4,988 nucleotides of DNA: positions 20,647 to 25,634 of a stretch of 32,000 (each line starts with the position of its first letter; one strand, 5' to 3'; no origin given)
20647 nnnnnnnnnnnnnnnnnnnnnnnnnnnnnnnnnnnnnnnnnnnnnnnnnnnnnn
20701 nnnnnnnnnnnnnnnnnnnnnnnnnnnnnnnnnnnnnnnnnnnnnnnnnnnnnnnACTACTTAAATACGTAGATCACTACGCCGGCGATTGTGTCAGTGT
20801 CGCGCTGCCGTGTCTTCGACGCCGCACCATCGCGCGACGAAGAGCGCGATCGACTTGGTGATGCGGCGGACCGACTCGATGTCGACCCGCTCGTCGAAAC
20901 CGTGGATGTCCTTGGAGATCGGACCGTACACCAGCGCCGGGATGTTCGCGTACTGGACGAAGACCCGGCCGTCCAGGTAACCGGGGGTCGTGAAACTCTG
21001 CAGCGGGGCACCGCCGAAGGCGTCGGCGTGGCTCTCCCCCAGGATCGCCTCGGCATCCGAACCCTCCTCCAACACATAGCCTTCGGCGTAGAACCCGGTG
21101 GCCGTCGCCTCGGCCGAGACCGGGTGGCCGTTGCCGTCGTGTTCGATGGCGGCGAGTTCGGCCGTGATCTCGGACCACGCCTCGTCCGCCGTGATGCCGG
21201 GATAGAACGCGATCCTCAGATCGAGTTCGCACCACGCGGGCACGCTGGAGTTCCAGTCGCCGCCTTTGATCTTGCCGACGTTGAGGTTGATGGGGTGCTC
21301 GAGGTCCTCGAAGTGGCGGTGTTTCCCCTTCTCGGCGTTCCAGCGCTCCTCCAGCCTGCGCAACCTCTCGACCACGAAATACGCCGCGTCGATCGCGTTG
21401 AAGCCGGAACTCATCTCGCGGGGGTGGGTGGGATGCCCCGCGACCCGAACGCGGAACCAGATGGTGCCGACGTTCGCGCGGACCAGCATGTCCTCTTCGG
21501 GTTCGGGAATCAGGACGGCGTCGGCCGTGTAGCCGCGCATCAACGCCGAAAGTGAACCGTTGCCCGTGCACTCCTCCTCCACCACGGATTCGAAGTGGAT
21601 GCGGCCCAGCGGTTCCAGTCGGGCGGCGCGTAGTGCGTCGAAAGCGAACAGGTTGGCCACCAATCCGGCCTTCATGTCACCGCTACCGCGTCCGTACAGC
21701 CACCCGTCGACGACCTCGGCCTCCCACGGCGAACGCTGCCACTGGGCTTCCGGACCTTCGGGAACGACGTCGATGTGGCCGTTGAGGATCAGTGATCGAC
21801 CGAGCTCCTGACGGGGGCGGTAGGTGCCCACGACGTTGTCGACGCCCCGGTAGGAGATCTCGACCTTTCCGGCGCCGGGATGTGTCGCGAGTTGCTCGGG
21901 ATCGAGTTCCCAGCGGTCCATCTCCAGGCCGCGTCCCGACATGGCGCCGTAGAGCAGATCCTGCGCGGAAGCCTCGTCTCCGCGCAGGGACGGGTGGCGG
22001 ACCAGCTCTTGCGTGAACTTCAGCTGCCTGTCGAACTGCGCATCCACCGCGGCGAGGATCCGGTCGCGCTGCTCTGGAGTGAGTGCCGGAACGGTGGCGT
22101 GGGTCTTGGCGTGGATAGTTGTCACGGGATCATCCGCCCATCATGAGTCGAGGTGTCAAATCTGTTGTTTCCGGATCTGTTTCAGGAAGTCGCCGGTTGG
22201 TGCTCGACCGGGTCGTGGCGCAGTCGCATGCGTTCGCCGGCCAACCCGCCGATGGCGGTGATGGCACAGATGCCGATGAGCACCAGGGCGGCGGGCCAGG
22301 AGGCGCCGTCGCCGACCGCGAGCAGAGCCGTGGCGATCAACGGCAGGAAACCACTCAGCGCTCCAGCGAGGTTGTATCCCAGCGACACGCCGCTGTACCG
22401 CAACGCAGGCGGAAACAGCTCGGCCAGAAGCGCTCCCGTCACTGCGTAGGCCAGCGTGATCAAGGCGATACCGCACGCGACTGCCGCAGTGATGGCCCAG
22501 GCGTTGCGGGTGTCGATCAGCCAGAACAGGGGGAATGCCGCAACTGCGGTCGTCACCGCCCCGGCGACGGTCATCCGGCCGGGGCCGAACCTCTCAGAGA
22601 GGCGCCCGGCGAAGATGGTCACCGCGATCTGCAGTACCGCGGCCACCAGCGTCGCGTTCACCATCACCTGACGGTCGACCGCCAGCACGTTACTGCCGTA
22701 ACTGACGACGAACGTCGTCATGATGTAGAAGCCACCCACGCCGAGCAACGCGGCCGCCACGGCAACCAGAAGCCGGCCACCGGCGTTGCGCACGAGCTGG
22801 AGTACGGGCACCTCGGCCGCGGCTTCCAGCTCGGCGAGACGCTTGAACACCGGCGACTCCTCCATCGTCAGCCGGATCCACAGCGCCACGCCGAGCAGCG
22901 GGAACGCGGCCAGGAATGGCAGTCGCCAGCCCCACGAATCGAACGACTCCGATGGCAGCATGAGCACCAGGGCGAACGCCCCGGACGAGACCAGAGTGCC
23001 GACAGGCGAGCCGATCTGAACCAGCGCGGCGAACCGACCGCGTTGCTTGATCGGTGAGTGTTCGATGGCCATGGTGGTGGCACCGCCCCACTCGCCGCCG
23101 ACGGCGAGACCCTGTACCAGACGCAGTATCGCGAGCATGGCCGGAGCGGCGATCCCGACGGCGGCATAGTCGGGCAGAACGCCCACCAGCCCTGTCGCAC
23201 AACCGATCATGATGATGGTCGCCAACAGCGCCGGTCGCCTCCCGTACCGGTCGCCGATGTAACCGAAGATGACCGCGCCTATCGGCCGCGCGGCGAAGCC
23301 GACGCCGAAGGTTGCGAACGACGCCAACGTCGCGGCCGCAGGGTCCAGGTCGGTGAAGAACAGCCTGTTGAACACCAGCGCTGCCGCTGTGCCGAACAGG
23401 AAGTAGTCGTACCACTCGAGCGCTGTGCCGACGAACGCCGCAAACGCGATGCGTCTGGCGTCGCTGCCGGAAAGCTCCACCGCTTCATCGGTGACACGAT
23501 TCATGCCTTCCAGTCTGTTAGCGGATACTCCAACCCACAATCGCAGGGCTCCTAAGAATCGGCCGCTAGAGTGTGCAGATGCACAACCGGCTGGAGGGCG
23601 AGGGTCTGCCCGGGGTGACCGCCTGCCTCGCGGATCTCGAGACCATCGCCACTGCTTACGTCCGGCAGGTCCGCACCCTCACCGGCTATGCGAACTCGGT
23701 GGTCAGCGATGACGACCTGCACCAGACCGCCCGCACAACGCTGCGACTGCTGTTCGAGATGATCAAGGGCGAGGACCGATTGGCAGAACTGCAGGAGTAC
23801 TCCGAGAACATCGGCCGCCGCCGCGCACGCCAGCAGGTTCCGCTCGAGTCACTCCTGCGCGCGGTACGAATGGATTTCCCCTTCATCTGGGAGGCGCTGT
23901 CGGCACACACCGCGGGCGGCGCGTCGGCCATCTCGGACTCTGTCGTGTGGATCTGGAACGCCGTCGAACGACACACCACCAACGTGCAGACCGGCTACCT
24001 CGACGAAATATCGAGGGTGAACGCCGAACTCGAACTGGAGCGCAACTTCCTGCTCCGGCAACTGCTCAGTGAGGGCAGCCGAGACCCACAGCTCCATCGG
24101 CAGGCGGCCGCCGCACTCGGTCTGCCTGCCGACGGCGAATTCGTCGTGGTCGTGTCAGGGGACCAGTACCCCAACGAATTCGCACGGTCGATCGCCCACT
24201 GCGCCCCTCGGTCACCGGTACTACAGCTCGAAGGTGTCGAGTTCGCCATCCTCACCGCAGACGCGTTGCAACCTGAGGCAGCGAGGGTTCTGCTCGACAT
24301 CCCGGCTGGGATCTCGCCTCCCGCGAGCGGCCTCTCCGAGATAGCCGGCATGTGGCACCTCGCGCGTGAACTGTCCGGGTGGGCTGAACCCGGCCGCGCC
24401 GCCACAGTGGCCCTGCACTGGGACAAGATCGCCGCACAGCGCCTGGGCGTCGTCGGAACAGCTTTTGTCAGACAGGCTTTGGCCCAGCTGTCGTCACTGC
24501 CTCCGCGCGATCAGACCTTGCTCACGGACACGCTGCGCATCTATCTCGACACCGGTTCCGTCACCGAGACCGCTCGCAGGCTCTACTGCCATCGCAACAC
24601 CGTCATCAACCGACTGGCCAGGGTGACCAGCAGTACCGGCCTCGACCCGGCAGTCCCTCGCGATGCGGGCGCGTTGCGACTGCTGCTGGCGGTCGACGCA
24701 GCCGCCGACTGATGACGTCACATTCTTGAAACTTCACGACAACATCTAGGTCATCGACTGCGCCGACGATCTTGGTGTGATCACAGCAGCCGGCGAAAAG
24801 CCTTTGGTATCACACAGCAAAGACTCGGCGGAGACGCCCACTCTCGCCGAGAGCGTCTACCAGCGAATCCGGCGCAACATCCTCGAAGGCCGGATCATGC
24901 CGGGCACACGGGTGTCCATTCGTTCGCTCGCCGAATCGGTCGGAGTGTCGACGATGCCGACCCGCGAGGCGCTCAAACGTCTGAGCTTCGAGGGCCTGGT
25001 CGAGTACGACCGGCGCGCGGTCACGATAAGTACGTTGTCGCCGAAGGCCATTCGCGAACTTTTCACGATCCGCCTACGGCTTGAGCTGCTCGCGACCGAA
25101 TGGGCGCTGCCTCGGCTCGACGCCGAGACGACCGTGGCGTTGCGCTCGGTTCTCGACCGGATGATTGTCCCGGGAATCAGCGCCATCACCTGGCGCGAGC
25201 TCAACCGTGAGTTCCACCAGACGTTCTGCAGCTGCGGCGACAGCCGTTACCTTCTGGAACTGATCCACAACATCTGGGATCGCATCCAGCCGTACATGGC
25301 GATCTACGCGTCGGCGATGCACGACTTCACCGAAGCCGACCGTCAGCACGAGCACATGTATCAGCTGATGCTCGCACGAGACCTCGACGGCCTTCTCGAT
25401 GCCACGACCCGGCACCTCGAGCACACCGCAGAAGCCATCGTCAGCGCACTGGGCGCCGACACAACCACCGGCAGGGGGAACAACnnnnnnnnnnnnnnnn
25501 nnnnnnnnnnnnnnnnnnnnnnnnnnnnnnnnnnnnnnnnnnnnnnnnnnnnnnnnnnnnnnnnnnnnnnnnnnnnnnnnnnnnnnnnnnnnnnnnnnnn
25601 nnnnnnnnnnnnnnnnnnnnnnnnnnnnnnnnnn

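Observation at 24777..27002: GntR/FCD regulator and amidase read as one 741-codon ORF, hinged on a G5 run that is also the amidase ribosome-binding site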

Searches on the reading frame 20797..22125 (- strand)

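Call 38: search_protein_families(library=pfam, proteins=[window:20797-22125:-], max_evalue=0.0001)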
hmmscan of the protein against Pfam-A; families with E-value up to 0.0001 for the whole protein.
window:20797-22125:- (443 aa): 2 families
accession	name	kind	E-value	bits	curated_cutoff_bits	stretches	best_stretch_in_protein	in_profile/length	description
PF01546.33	Peptidase_M20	-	7.5e-27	95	24.6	1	113-430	1-204/206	Peptidase family M20/M25/M40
PF07687.19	M20_dimer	-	6.4e-16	58.7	21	1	217-328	2-103/107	Peptidase dimerisation domain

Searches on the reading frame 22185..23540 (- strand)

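Call 38: search_protein_families(library=pfam, proteins=[window:22185-23540:-], max_evalue=0.0001)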
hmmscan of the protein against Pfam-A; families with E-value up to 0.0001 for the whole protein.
window:22185-23540:- (452 aa): 2 families
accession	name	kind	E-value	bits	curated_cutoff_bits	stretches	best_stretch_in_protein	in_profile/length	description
PF07690.21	MFS_1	-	3.4e-37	128.6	33.4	2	36-399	2-345/347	Major Facilitator Superfamily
PF00083.30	Sugar_tr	-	4.5e-28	98.8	22.3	1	33-237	3-202/452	Sugar (and other) transporter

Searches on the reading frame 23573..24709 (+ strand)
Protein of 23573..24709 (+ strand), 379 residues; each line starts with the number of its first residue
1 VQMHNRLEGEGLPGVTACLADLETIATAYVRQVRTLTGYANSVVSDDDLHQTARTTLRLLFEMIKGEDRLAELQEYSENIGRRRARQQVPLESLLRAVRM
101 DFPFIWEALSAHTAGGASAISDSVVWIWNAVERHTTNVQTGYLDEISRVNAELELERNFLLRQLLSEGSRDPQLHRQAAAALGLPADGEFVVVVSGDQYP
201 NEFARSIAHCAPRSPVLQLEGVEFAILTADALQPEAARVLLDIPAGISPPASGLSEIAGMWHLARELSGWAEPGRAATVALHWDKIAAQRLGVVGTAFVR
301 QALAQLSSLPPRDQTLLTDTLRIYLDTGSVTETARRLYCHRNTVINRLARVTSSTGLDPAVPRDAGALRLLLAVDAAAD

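Call 5: search_protein_families(library=pfam, proteins=[window:23573-24709:+], max_evalue=0.001)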
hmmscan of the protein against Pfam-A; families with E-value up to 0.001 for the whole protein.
window:23573-24709:+ (379 aa): 2 families
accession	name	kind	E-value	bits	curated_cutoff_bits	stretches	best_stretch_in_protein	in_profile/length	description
PF13556.12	HTH_30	-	3.9e-17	62.2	27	1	317-373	1-58/59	PucR C-terminal helix-turn-helix domain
PF14361.12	RsbRD_N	-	0.00039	21.5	24.3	0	23-98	10-92/104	RsbT co-antagonist protein rsbRD N-terminal domain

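Call 6: search_protein_families(library=ncbifam, proteins=[window:23573-24709:+], max_evalue=0.001)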
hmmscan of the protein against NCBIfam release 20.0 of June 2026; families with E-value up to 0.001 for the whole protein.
window:23573-24709:+ (379 aa): 2 families
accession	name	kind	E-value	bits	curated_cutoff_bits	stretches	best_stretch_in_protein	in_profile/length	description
NF045769.1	TransActPmfR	equivalog_domain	3.1e-05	22.8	800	1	296-370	383-457/470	transcciptional activator PmfR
NF050824.1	TransRegRv1453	equivalog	0.00018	20.5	600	1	297-350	326-376/404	Rv1453 family transcriptional regulator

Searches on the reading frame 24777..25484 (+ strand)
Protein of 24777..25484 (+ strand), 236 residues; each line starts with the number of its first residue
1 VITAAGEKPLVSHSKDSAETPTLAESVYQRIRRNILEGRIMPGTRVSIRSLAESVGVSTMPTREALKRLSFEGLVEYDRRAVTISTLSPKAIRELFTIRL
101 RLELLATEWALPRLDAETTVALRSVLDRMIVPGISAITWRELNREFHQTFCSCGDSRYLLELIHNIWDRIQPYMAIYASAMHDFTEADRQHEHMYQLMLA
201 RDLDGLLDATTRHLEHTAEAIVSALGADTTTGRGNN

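Call 36: search_solved_structures(query=window:24777-25484:+, max_evalue=0.00001, show_alignments=2)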
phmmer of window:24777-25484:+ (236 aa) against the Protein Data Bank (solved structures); distinct sequences matched with E-value up to 0.00001: 8.
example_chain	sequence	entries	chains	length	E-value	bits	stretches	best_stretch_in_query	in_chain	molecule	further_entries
3fms_A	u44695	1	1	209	2.6e-16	62.9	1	26-218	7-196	Transcriptional regulator, GntR family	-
3sxy_A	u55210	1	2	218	6.7e-16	61.6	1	21-218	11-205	Transcriptional regulator, GntR family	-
3c7j_A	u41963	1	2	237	4.6e-14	55.6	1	23-225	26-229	Transcriptional regulator, GntR family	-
4p9f_A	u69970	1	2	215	2.7e-12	49.8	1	27-201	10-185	HTH-type transcriptional regulator mcbR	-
7xp0_A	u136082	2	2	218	2.2e-11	46.8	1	22-206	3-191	Probable transcriptional regulator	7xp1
7u5q_A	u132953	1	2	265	9.3e-10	41.5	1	18-215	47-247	Transcriptional regulator, GntR family protein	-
3ihu_A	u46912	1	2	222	4.3e-07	32.8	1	22-167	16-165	Transcriptional regulator, GntR family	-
9isw_A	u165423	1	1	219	9.6e-07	31.6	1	22-225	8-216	Transcriptional regulator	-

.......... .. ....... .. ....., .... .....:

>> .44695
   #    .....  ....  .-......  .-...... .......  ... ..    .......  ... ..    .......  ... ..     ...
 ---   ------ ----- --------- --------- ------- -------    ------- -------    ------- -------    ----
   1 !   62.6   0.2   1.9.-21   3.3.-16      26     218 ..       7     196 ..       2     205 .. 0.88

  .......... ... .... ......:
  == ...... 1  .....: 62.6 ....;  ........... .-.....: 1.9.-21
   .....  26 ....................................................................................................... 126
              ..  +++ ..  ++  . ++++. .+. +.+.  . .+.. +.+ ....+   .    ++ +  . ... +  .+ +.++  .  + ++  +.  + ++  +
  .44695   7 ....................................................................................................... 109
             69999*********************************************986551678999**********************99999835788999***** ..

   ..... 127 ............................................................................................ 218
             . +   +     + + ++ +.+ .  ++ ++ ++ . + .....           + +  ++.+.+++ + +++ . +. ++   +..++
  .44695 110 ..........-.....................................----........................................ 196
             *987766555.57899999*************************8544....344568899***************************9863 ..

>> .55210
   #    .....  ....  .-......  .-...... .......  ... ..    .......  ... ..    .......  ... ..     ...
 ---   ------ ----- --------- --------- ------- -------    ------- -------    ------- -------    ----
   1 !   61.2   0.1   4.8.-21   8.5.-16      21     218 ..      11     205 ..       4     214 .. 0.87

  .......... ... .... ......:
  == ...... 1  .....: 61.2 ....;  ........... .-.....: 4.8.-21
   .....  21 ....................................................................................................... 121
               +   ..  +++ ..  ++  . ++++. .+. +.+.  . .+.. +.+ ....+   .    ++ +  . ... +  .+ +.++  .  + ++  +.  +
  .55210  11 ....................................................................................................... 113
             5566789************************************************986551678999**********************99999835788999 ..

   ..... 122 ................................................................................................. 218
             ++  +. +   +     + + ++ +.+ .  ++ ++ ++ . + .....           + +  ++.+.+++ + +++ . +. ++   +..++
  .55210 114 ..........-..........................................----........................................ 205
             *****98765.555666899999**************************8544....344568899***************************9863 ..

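Call 58: find_homologous_proteins(query=window:24777-25484:+, max_evalue=0.00001)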
Query window:24777-25484:+ (236 aa): 9 proteins with E <= 0.00001 among 840 candidates.
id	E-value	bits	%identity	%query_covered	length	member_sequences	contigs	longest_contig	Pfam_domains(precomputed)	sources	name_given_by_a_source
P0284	3.0e-112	391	83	92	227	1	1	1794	PF07729.18,PF00392.28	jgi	-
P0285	5.1e-67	243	86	55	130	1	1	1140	PF07729.18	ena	-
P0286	1.8e-56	209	46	90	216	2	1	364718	PF13412.13,PF07729.18,PF00392.28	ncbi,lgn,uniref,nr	ncbi:DNA-binding transcriptional regulator, GntR family [Paenibacillus sp. UNC496MF]|uniref:GntR fam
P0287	1.6e-55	206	46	90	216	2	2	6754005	PF07729.18,PF00392.28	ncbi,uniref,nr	ncbi:GntR family transcriptional regulator [Paenibacillus glycanilyticus]|uniref:GntR family transcr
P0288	7.1e-55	204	45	89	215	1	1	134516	PF08279.19,PF07729.18,PF00392.28,PF08220.19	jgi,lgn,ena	-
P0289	3.1e-54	202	46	88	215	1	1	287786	PF13412.13,PF08279.19,PF07729.18,PF00392.28,PF13545.13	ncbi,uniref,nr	ncbi:GntR family transcriptional regulator [Paenibacillus glycinis]|uniref:FCD domain-containing pro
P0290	1.5e-42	163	40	90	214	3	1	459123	PF13412.13,PF07729.18,PF00392.28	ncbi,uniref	ncbi:GntR family transcriptional regulator [Alicyclobacillus fodiniaquatilis]|uniref:GntR family tra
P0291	5.8e-18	83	34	74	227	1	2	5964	PF07729.18,PF00392.28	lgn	-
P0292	2.2e-7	49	32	56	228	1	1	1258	PF07729.18,PF00392.28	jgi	jgi:DNA-binding GntR family transcriptional regulator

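Call 59: find_encoding_contigs(protein=P0284, flank=3000, max_places=3)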
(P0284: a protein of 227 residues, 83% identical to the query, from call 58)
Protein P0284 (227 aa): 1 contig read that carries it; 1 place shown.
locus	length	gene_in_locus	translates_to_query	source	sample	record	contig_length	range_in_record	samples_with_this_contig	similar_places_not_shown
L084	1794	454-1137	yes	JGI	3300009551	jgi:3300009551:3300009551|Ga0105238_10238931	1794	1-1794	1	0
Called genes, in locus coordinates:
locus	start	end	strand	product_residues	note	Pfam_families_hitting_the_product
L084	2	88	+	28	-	?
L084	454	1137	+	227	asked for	PF00392:GntR, PF07729:FCD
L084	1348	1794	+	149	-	?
